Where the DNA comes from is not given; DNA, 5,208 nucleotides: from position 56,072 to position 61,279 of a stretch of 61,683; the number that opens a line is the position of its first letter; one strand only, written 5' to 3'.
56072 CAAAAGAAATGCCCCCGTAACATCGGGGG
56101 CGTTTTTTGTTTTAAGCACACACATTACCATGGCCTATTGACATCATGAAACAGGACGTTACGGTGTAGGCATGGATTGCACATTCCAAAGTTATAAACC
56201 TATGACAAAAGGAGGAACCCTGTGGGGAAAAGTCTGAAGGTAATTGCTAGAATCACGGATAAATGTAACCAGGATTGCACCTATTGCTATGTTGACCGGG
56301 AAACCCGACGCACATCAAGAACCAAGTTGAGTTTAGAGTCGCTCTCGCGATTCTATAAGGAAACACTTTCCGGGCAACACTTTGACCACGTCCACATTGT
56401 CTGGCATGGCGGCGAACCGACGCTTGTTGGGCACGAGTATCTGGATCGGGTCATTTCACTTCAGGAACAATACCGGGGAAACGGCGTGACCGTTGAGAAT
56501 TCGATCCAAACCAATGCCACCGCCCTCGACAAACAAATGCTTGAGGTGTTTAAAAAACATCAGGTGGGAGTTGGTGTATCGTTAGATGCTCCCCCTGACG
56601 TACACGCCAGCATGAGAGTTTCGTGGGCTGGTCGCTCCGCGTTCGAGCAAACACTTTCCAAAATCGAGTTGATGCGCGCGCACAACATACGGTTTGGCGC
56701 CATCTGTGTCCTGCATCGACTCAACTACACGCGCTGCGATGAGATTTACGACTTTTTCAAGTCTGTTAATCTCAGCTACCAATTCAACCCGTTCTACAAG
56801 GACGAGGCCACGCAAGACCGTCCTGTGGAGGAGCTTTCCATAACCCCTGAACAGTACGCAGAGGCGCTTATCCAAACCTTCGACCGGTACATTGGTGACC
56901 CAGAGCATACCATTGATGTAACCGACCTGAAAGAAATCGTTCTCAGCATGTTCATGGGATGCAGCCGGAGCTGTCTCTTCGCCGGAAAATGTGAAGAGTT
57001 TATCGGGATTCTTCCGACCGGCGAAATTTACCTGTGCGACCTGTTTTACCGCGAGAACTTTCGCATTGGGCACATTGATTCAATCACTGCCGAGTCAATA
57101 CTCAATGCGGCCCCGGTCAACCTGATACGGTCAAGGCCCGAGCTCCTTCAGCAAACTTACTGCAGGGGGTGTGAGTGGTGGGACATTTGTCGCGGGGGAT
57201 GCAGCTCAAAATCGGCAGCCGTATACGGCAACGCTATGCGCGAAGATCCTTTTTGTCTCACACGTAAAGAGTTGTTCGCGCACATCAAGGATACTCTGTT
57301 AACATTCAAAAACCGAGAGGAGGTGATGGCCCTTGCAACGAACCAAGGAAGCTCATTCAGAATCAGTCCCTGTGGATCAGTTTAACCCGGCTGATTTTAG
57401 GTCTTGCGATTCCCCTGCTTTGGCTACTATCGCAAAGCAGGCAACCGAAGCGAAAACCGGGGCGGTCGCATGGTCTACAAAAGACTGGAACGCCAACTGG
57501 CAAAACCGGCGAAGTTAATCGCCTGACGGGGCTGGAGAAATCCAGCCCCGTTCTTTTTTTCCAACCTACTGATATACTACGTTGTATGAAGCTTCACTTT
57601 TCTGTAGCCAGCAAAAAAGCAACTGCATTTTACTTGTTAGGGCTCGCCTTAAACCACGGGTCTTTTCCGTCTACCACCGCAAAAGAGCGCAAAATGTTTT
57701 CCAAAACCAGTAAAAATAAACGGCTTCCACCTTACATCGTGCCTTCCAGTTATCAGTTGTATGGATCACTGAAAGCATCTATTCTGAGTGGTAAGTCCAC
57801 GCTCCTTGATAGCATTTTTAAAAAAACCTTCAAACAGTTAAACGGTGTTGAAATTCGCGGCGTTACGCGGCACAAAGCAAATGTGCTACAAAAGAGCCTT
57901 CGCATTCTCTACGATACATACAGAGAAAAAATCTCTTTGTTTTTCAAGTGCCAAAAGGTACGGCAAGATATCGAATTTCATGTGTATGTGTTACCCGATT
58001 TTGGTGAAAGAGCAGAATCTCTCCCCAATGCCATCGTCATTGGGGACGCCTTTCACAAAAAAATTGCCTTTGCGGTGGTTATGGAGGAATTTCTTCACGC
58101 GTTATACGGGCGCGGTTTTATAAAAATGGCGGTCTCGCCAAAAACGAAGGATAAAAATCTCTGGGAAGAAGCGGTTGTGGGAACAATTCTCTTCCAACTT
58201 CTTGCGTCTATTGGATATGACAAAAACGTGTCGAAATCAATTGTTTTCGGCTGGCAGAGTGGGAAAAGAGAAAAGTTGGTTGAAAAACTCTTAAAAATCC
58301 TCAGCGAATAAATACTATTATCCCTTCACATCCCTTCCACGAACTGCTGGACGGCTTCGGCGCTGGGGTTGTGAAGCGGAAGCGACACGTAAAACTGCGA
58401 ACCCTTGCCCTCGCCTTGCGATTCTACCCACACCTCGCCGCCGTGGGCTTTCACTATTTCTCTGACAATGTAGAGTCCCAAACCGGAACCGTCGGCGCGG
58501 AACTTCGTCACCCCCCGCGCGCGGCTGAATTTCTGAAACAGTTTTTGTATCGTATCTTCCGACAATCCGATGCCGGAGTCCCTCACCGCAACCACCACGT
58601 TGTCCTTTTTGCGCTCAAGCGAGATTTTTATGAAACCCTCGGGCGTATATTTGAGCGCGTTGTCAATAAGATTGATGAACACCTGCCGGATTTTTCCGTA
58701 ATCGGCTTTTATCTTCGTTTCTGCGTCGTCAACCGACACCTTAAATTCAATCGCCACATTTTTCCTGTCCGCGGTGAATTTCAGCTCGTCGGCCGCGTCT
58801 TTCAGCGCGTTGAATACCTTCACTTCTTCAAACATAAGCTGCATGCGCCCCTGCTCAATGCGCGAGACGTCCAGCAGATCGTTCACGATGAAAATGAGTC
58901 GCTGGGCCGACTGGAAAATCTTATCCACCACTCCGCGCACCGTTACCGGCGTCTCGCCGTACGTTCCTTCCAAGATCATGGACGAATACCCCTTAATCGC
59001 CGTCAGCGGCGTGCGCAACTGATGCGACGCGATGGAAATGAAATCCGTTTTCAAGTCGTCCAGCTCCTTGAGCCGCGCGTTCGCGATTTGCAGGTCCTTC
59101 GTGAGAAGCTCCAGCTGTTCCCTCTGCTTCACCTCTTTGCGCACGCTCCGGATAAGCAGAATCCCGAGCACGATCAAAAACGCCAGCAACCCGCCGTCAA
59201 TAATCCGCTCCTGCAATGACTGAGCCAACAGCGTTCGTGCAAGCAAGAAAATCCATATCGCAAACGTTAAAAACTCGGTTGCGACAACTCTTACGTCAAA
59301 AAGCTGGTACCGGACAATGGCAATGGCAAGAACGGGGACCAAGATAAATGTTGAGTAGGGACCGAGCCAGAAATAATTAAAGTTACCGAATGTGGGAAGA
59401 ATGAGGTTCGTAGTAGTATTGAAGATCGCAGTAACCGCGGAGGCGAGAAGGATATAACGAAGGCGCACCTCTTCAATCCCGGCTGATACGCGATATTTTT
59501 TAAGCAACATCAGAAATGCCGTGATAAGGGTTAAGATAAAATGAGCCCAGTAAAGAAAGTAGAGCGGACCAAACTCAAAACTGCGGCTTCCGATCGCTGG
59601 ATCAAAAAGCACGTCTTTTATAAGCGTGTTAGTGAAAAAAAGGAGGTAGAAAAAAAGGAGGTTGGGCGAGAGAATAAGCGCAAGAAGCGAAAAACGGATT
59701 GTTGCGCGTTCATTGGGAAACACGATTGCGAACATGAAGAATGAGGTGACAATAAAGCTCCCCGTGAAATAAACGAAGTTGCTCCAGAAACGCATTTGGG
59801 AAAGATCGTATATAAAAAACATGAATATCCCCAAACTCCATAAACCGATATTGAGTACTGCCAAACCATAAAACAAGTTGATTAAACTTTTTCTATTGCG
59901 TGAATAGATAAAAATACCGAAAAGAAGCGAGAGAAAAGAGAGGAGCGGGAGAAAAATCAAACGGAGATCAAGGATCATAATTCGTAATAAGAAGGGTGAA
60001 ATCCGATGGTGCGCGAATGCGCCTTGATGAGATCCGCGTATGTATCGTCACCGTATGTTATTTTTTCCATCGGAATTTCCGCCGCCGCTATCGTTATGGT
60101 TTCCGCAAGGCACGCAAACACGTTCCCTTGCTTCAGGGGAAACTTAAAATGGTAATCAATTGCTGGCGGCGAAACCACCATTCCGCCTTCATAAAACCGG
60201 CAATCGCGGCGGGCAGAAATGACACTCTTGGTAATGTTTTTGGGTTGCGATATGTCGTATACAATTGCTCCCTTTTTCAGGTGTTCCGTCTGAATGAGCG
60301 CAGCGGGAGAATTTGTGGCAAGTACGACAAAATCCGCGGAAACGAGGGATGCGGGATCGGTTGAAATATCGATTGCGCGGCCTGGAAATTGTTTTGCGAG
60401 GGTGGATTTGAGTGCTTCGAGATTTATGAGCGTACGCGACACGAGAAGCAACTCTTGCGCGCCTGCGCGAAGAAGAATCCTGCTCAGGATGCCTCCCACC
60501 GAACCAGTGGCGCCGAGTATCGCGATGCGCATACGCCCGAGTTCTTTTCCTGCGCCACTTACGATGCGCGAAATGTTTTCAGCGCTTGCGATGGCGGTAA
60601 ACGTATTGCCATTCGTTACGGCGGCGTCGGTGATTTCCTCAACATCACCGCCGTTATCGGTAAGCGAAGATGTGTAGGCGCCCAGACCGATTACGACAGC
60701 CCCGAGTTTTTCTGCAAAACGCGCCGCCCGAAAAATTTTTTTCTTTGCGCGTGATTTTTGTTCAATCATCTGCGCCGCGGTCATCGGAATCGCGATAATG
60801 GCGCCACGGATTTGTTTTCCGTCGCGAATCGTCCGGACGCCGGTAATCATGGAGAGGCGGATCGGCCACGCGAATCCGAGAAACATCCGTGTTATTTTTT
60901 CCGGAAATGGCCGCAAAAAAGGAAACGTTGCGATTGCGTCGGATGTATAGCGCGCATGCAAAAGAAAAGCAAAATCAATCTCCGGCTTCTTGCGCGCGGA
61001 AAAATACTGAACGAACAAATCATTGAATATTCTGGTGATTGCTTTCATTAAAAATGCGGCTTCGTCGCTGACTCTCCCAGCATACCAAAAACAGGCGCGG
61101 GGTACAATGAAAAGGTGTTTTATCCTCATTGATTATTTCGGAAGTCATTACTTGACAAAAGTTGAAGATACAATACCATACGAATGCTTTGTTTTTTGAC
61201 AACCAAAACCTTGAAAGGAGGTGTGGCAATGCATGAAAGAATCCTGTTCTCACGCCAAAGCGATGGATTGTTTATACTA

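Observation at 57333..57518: Putative precursor core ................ shares residue types with darobactin/cyclophane-type cores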

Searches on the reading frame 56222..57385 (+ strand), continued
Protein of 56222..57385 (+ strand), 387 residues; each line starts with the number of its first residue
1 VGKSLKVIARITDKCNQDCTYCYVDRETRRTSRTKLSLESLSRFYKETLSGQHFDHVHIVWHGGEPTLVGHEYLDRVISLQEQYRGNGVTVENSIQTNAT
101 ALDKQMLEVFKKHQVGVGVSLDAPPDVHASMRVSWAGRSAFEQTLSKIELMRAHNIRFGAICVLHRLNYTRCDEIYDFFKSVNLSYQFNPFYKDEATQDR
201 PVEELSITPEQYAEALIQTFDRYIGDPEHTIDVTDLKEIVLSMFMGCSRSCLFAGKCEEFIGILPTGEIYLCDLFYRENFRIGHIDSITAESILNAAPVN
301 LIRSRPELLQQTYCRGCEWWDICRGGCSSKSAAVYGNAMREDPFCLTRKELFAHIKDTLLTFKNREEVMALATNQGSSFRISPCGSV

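Call 79: search_protein_families(library=padloc, proteins=[window:56222-57385:+], max_evalue=0.01)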
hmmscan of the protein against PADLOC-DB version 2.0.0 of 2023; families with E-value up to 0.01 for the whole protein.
window:56222-57385:+ (387 aa): 2 families
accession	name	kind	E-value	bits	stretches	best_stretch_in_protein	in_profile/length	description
PDLC02903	pVip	-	2.9e-16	57.7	1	9-214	4-188/257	Viperins not associated with kinases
PDLC02904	pVip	-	1.1e-12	46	1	10-214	8-192/262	Viperins associated with kinases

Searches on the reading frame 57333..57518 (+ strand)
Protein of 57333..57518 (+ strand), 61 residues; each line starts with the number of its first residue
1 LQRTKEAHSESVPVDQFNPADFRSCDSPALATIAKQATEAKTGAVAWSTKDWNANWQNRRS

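Call 3: search_protein_families(library=pfam, proteins=[window:57333-57518:+], max_evalue=0.01)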
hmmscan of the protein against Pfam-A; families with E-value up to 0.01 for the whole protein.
window:57333-57518:+ (61 aa): 0 families

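Call 4: search_protein_families(library=ncbifam, proteins=[window:57333-57518:+], max_evalue=0.01)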
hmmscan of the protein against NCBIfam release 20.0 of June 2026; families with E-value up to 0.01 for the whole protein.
window:57333-57518:+ (61 aa): 0 families

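Call 7: find_homologous_proteins(query=window:57333-57518:+, max_evalue=10)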
Query window:57333-57518:+: no candidate shares three 5-residue words with the query. No homologue found.

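Call 41: find_homologous_proteins(query=A2, max_evalue=10)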
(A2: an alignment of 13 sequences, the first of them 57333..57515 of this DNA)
Query A2 (13 sequences) (61 aa, profile of the alignment): 7 proteins with E <= 10 among 1056 candidates.
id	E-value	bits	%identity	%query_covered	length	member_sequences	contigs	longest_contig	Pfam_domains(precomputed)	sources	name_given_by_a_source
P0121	1.1e-16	79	46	79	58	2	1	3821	-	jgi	-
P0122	1.6e-16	78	44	79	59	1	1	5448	-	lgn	-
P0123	3.5e-16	77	33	74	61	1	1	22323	-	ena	-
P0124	3.4e-15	74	42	43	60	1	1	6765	-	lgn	-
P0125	6.9e-12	63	44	15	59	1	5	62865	-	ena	-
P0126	3.5e-10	58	27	74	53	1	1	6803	-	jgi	jgi:hypothetical protein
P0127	2.0e-8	52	34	92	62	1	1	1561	-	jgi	jgi:hypothetical protein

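Call 79: search_protein_families(library=padloc, proteins=[window:57333-57518:+], max_evalue=0.01)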
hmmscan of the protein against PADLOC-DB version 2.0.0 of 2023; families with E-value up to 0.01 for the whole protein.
window:57333-57518:+ (61 aa): 0 families

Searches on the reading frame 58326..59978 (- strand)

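Call 3: search_protein_families(library=pfam, proteins=[window:58326-59978:-], max_evalue=0.01)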
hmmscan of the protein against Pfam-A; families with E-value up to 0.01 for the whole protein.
window:58326-59978:- (550 aa): 5 families
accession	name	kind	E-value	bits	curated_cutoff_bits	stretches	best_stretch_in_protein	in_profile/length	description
PF02518.31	HATPase_c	-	1.1e-29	103.6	26.4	1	426-536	2-110/111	Histidine kinase-, DNA gyrase B-, and HSP90-like ATPase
PF00512.31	HisKA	-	3e-18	66.1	26.9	1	310-377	2-66/66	His Kinase A (phospho-acceptor) domain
PF16927.11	HisKA_7TM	-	5.5e-17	62.8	28.6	1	14-229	6-222/224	N-terminal 7TM region of histidine kinase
PF14501.12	HATPase_c_5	-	0.00018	21.8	22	1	430-520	6-90/102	GHKL domain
PF13581.12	HATPase_c_2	-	0.00096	19.6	27.4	1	434-511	40-111/127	Histidine kinase-like ATPase domain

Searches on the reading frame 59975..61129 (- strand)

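Call 3: search_protein_families(library=pfam, proteins=[window:59975-61129:-], max_evalue=0.01)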
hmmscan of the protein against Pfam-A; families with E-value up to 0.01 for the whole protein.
window:59975-61129:- (384 aa): 5 families
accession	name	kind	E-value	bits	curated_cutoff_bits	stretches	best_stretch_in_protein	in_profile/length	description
PF01488.26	Shikimate_DH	-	1e-09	39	24.3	1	196-304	9-122/138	Shikimate / quinate 5-dehydrogenase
PF01118.30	Semialdhyde_dh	-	2.9e-05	24.9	26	1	201-296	1-99/121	Semialdehyde dehydrogenase, NAD binding domain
PF03807.23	F420_oxidored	-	7.5e-05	23.7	21.6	1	201-292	1-90/94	NADP oxidoreductase coenzyme F420-dependent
PF02882.25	THF_DHG_CYH_C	-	0.00087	19.1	27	0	262-294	77-108/160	Tetrahydrofolate dehydrogenase/cyclohydrolase, NAD(P)-binding domain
PF08659.16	KR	-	0.0049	17.3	22.6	1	204-234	5-35/180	KR domain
